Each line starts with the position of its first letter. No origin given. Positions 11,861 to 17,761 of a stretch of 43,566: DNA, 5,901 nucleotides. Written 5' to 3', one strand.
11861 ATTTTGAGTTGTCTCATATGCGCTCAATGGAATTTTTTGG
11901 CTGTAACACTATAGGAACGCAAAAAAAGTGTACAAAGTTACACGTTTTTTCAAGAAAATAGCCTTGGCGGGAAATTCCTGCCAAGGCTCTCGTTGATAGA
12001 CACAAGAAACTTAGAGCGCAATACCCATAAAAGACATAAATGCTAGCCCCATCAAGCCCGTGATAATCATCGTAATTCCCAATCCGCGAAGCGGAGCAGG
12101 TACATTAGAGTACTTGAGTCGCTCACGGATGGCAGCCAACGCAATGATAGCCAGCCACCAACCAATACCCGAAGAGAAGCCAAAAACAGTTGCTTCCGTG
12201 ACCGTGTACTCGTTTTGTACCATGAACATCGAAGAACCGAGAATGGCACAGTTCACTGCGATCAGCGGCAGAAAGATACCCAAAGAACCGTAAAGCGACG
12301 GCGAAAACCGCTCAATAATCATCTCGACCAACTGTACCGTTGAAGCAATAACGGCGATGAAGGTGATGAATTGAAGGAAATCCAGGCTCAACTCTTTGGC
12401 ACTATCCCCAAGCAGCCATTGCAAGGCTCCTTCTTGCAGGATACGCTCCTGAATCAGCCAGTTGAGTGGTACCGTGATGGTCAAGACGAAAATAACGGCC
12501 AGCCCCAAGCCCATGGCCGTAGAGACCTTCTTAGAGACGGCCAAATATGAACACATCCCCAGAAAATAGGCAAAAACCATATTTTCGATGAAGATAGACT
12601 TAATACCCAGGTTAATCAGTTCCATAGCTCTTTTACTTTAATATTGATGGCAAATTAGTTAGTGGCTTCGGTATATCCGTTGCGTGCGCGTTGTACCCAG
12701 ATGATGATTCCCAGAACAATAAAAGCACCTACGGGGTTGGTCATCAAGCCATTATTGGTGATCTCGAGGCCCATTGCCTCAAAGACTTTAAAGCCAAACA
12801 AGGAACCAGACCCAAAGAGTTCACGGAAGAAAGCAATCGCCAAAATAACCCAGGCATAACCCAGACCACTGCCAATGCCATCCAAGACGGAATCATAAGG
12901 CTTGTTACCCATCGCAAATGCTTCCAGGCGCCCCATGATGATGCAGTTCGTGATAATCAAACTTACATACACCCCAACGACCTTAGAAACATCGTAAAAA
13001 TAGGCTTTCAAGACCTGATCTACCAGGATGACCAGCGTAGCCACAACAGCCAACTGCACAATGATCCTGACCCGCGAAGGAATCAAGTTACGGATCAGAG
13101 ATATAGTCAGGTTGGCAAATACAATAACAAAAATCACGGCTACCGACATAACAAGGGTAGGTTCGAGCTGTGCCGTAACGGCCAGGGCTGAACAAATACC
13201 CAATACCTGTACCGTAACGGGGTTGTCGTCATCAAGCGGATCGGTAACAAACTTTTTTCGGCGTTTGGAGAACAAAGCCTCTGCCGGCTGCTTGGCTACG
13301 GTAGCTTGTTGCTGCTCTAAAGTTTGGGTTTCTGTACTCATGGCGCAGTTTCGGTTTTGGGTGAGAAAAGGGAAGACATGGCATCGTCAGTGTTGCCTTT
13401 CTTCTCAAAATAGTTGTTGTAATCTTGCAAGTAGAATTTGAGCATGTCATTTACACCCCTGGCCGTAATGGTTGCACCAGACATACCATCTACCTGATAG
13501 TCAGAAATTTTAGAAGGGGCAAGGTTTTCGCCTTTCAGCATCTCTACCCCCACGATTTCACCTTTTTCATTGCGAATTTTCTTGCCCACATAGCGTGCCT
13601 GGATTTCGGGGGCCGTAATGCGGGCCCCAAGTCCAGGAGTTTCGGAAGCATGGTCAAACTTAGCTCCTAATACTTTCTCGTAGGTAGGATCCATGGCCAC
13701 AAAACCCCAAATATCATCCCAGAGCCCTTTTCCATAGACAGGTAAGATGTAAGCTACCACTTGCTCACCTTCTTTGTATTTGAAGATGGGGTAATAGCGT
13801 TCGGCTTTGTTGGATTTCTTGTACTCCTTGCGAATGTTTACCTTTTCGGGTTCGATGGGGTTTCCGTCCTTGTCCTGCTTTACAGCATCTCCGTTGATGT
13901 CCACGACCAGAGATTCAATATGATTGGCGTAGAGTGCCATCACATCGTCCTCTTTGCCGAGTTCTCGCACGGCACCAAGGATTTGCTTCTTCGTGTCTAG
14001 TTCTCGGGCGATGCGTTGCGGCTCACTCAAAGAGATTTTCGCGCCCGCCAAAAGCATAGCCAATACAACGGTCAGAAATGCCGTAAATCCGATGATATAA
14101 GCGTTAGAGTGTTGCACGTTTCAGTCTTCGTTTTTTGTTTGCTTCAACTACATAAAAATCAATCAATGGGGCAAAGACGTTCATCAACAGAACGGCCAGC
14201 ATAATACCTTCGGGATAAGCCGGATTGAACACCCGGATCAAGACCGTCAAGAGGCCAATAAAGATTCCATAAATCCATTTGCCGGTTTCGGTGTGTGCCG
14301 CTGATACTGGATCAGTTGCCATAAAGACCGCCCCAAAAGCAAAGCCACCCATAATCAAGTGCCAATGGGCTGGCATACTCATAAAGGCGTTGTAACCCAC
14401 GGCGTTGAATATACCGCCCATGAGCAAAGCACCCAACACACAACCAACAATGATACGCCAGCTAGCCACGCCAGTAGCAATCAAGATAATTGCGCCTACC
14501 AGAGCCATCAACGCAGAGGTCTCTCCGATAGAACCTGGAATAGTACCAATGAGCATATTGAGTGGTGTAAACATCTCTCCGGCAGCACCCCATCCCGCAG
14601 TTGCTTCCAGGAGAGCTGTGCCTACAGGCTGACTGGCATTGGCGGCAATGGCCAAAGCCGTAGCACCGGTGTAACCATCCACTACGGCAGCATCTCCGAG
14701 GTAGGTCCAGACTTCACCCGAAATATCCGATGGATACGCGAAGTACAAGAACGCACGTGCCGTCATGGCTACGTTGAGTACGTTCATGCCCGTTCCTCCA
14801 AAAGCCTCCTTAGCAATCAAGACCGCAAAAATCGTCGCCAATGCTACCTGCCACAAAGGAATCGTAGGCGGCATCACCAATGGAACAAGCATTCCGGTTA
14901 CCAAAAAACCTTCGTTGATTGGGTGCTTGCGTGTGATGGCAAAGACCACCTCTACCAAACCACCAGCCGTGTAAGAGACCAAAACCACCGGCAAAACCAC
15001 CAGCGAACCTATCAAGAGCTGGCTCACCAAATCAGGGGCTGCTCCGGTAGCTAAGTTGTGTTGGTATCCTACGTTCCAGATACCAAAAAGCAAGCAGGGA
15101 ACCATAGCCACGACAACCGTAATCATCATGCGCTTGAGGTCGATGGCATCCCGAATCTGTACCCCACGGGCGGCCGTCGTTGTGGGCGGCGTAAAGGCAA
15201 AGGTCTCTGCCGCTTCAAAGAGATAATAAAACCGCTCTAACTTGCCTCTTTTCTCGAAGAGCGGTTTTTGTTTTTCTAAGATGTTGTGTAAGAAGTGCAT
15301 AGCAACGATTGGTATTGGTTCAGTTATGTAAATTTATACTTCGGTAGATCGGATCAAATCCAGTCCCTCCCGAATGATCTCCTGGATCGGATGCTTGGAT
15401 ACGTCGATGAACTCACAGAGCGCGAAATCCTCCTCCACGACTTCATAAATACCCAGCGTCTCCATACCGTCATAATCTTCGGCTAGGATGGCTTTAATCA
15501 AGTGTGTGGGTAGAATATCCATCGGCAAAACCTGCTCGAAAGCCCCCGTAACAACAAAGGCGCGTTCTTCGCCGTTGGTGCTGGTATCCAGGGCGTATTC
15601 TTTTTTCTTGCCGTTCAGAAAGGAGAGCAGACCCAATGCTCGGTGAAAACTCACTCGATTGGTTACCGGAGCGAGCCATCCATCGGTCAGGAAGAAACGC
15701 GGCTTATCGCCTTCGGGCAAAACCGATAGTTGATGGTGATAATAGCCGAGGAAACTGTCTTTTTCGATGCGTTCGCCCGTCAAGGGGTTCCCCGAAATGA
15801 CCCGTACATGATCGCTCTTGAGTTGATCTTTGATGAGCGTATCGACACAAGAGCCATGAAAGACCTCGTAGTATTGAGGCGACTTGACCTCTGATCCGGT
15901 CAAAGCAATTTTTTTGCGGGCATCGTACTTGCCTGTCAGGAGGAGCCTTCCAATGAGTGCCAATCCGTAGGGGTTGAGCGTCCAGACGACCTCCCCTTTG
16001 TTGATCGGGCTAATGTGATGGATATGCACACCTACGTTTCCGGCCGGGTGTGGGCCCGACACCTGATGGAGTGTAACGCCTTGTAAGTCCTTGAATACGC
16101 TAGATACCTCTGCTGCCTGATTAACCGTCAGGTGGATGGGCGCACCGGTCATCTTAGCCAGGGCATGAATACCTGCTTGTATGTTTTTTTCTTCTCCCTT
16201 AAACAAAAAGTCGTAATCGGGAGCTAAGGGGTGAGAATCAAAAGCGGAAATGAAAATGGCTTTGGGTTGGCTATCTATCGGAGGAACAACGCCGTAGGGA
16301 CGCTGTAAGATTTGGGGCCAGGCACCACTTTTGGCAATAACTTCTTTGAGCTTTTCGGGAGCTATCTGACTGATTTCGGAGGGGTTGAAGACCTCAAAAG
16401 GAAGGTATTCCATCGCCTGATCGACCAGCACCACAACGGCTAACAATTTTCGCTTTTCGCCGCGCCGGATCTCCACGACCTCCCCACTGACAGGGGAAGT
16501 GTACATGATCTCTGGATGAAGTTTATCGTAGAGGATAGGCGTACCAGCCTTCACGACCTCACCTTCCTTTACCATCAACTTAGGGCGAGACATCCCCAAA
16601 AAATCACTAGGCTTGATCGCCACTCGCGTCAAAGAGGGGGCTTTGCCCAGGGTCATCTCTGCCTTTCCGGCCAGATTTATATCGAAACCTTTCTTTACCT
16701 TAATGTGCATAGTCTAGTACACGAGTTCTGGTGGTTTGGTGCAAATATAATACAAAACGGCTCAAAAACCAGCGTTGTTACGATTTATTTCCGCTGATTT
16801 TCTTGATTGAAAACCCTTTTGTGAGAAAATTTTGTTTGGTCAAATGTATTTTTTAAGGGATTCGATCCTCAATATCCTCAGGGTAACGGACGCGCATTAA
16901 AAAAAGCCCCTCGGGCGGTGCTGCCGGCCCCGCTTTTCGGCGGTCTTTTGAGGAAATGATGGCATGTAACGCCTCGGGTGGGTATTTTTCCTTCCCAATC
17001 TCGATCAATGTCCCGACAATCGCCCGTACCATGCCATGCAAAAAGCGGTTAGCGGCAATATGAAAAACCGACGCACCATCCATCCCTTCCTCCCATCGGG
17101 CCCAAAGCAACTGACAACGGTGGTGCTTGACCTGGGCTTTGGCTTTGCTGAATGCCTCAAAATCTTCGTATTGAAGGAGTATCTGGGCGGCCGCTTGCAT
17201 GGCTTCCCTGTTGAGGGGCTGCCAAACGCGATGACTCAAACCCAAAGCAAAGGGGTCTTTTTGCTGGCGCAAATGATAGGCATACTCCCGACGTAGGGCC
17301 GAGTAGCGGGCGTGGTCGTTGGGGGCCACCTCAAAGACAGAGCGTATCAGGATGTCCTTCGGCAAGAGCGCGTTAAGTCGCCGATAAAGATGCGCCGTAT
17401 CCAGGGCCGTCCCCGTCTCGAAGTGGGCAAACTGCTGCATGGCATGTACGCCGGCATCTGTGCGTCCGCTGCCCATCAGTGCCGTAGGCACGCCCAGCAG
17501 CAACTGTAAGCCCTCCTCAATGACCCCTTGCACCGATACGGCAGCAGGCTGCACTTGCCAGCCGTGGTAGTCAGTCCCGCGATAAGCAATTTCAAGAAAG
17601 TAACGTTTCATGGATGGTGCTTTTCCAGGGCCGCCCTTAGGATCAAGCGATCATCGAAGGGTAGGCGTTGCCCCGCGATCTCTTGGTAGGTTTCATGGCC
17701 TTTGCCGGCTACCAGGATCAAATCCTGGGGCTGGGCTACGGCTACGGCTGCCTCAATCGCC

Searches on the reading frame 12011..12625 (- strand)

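Call 27: search_protein_families(library=ncbifam, proteins=[window:12011-12625:-], max_evalue=0.01)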
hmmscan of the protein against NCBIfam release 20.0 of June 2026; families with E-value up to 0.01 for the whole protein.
window:12011-12625:- (204 aa): 11 families
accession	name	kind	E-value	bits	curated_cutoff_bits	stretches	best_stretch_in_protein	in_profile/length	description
TIGR01940.1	nqrE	equivalog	3.3e-90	301.8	247.55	1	2-202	2-199/200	NADH:ubiquinone reductase (Na(+)-transporting) subunit E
NF002200.0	PRK01061.1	equivalog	1.8e-73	247.2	351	1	3-203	11-210/250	Na(+)-translocating NADH-quinone reductase subunit E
NF009108.0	PRK12456.1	equivalog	2.3e-67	227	398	1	6-204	8-199/199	Na(+)-translocating NADH-quinone reductase subunit E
TIGR01943.1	rnfA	subfamily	1.2e-59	202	229.3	1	3-202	3-189/190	RnfABCDGE type electron transport complex subunit A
NF003481.0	PRK05151.1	equivalog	1.6e-52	178.5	240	1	3-202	4-190/193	electron transport complex subunit RsxA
NF041835.1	rnfA_Methano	equivalog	1.7e-46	159.1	300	1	4-201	7-191/195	Rnf electron transport complex subunit RnfA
NF009070.0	PRK12405.1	subfamily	3.1e-28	98.5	184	2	87-170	70-152/231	electron transport complex subunit RsxE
TIGR01948.1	rnfE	subfamily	2.2e-26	92.6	213.4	2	88-170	67-148/196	RnfABCDGE type electron transport complex subunit E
NF041839.1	rnfE_Methano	equivalog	5.7e-21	75.3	350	2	87-176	68-156/203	Rnf electron transport complex subunit RnfE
NF006777.0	PRK09292.1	equivalog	5.7e-15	55.6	235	2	85-170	71-155/209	NADH:ubiquinone reductase (Na(+)-transporting) subunit D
TIGR01939.1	nqrD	equivalog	1.3e-13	51.3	244.85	2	84-171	69-155/207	NADH:ubiquinone reductase (Na(+)-transporting) subunit D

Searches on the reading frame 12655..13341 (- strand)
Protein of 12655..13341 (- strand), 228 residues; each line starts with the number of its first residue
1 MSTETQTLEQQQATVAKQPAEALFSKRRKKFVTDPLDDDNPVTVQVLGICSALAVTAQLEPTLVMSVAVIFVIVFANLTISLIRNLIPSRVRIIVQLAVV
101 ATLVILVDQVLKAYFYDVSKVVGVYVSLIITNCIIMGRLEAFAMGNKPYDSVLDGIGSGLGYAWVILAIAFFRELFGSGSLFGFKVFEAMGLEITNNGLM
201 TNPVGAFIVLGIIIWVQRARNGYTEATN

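Call 27: search_protein_families(library=ncbifam, proteins=[window:12655-13341:-], max_evalue=0.01)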
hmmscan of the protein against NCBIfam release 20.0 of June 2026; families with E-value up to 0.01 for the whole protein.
window:12655-13341:- (228 aa): 12 families
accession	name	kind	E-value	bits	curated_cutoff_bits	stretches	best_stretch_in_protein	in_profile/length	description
NF006777.0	PRK09292.1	equivalog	1e-86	290.1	235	1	25-221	4-202/209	NADH:ubiquinone reductase (Na(+)-transporting) subunit D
TIGR01939.1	nqrD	equivalog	2.5e-80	269.2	244.85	1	26-221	4-202/207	NADH:ubiquinone reductase (Na(+)-transporting) subunit D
NF009070.0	PRK12405.1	subfamily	8.2e-55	185.5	184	1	28-221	4-207/231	electron transport complex subunit RsxE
TIGR01948.1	rnfE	subfamily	2e-50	171.1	213.4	1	31-220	3-193/196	RnfABCDGE type electron transport complex subunit E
NF041839.1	rnfE_Methano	equivalog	2.6e-42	145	350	1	37-216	11-190/203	Rnf electron transport complex subunit RnfE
TIGR01943.1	rnfA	subfamily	1.5e-20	74.4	229.3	1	39-178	14-159/190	RnfABCDGE type electron transport complex subunit A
NF041835.1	rnfA_Methano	equivalog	4.2e-17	63.2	300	1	40-174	18-158/195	Rnf electron transport complex subunit RnfA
NF003481.0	PRK05151.1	equivalog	6.5e-15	55.8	240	1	39-181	15-163/193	electron transport complex subunit RsxA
TIGR01940.1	nqrE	equivalog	7.4e-11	42.8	247.55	1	42-201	17-190/200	NADH:ubiquinone reductase (Na(+)-transporting) subunit E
NF009108.0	PRK12456.1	equivalog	4e-05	23.8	398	1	47-201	24-188/199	Na(+)-translocating NADH-quinone reductase subunit E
NF002200.0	PRK01061.1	equivalog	0.00012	21.7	351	0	87-203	87-202/250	Na(+)-translocating NADH-quinone reductase subunit E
NF041871.1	Wzx_EPS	equivalog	0.0022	16.8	800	1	62-144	79-160/492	exopolysaccharide biosynthesis flippase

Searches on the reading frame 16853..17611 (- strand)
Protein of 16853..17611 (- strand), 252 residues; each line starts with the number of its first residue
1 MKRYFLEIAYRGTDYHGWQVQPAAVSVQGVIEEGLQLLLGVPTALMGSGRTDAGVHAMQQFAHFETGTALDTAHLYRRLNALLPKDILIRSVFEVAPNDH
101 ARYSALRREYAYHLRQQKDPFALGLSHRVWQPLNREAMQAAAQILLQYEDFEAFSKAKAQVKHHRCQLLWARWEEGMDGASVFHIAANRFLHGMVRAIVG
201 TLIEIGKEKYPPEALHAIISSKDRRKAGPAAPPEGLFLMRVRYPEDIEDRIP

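Call 27: search_protein_families(library=ncbifam, proteins=[window:16853-17611:-], max_evalue=0.01)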
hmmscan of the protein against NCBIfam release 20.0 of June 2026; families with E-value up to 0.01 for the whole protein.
window:16853-17611:- (252 aa): 3 families
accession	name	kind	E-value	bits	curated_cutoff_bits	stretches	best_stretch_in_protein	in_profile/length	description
TIGR00071.1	hisT_truA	equivalog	1.2e-49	169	142.85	1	5-238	4-228/228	tRNA pseudouridine(38-40) synthase TruA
NF000622.1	PRK00021.3-3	equivalog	9.2e-26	90.9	308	1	7-245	4-229/265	tRNA pseudouridine(38-40) synthase TruA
TIGR03936.1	sam_1_link_chp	equivalog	0.0027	17.5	71.9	1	54-117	56-118/209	TIGR03936 family radical SAM-associated protein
